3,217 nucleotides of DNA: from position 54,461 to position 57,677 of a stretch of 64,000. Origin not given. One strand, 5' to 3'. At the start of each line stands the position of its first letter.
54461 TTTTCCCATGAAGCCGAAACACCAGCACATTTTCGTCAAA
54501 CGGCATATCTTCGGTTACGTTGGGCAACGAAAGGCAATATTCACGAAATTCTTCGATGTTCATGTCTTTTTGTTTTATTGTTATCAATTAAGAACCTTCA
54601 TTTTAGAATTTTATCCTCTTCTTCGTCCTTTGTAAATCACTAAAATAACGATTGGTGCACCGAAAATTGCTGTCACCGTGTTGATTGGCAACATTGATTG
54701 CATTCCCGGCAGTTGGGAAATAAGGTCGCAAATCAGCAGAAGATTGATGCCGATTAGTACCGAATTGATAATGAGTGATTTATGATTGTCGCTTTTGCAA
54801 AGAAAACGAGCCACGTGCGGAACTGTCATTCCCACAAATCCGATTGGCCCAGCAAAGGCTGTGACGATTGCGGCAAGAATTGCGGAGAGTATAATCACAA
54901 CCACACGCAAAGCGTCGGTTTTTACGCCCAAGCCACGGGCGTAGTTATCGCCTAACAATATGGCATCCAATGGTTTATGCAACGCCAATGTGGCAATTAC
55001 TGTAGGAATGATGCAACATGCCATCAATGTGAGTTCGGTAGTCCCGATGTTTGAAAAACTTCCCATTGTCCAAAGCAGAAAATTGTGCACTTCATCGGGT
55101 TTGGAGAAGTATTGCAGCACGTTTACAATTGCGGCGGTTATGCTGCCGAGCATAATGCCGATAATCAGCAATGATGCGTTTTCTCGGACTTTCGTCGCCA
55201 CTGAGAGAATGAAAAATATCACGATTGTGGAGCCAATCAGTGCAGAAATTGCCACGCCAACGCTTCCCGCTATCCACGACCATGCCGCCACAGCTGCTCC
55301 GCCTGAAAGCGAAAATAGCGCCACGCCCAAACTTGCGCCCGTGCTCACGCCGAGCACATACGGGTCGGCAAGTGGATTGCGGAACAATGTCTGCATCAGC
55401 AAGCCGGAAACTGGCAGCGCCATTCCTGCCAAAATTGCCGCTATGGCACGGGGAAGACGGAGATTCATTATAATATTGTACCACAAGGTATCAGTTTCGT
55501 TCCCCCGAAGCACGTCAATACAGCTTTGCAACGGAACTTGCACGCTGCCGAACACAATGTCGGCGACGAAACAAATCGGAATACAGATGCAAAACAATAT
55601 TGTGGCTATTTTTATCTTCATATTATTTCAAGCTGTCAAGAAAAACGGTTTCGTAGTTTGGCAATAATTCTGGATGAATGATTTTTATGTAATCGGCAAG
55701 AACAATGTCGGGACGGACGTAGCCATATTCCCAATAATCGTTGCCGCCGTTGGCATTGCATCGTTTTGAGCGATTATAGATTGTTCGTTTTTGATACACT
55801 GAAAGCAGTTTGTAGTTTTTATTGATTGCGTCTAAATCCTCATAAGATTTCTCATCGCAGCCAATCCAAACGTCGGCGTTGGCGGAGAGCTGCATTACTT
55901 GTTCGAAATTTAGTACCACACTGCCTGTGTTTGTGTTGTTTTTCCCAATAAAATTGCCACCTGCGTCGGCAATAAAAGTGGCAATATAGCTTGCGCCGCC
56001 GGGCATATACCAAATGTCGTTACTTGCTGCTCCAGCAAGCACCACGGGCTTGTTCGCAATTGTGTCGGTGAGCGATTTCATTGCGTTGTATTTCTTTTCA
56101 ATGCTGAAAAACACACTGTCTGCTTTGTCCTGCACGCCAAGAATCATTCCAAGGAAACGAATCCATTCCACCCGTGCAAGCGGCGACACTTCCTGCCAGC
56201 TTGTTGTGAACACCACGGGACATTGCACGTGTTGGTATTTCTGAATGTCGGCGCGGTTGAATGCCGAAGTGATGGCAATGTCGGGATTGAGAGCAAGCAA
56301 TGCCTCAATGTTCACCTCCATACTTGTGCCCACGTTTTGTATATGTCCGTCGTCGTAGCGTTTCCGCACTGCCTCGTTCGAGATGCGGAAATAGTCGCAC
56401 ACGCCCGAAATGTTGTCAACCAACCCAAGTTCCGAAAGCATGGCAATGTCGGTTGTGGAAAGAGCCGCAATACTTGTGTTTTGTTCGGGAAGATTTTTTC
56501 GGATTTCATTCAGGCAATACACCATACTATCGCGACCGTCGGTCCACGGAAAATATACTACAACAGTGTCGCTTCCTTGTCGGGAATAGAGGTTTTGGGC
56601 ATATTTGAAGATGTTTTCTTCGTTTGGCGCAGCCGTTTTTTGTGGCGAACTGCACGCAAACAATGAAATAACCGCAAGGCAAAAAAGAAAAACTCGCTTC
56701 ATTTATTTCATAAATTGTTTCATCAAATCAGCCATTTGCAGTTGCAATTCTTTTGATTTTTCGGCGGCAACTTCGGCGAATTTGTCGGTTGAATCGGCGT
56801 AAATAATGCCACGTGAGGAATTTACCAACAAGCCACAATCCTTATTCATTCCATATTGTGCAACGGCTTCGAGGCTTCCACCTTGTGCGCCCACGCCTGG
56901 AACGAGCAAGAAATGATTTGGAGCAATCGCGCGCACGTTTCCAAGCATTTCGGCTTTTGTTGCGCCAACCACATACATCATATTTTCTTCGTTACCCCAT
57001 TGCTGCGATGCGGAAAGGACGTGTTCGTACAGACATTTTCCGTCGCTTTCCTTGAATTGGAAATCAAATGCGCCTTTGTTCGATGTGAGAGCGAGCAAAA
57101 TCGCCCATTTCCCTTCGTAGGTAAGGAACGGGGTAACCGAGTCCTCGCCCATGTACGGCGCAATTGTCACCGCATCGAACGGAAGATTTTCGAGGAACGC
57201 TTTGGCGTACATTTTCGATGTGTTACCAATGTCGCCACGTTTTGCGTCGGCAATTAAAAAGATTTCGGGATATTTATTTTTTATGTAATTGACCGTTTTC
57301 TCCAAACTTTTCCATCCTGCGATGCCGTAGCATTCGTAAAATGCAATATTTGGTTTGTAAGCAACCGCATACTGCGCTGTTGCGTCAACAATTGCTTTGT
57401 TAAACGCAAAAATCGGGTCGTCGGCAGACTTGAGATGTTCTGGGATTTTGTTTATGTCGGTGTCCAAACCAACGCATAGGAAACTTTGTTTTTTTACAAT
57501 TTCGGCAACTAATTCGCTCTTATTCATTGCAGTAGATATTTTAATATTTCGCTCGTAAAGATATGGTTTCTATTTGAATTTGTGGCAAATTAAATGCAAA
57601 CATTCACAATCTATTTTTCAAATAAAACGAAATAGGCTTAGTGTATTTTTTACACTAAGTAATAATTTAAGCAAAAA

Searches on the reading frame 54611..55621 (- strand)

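Call 41: search_protein_families(library=pfam, proteins=[window:54611-55621:-], max_evalue=0.00001)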
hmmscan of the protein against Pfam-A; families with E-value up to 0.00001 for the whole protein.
window:54611-55621:- (336 aa): 1 family
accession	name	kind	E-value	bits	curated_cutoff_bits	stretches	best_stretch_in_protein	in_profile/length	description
PF01032.23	FecCD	-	4.1e-79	266.3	26.5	1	15-331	3-311/311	FecCD transport family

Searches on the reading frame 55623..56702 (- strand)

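Call 41: search_protein_families(library=pfam, proteins=[window:55623-56702:-], max_evalue=0.00001)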
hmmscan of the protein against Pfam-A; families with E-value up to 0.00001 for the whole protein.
window:55623-56702:- (359 aa): 1 family
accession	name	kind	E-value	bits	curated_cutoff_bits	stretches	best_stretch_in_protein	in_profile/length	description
PF01497.23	Peripla_BP_2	-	7.1e-33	114.4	27.5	1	78-284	1-200/235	Periplasmic binding protein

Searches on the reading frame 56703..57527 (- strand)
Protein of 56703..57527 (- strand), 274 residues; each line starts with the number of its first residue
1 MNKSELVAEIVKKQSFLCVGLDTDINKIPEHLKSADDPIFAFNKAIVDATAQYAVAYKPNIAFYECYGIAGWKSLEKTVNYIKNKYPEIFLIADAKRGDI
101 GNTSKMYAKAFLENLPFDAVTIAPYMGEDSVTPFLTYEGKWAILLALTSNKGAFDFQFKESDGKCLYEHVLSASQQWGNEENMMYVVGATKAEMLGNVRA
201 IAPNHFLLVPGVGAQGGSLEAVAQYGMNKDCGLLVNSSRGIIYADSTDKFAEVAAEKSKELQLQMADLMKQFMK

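Call 41: search_protein_families(library=pfam, proteins=[window:56703-57527:-], max_evalue=0.00001)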
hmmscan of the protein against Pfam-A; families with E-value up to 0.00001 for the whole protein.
window:56703-57527:- (274 aa): 1 family
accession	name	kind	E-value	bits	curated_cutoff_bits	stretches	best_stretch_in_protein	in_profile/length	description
PF00215.30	OMPdecase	-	3.3e-27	96.2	27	1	17-246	3-213/221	Orotidine 5'-phosphate decarboxylase / HUMPS family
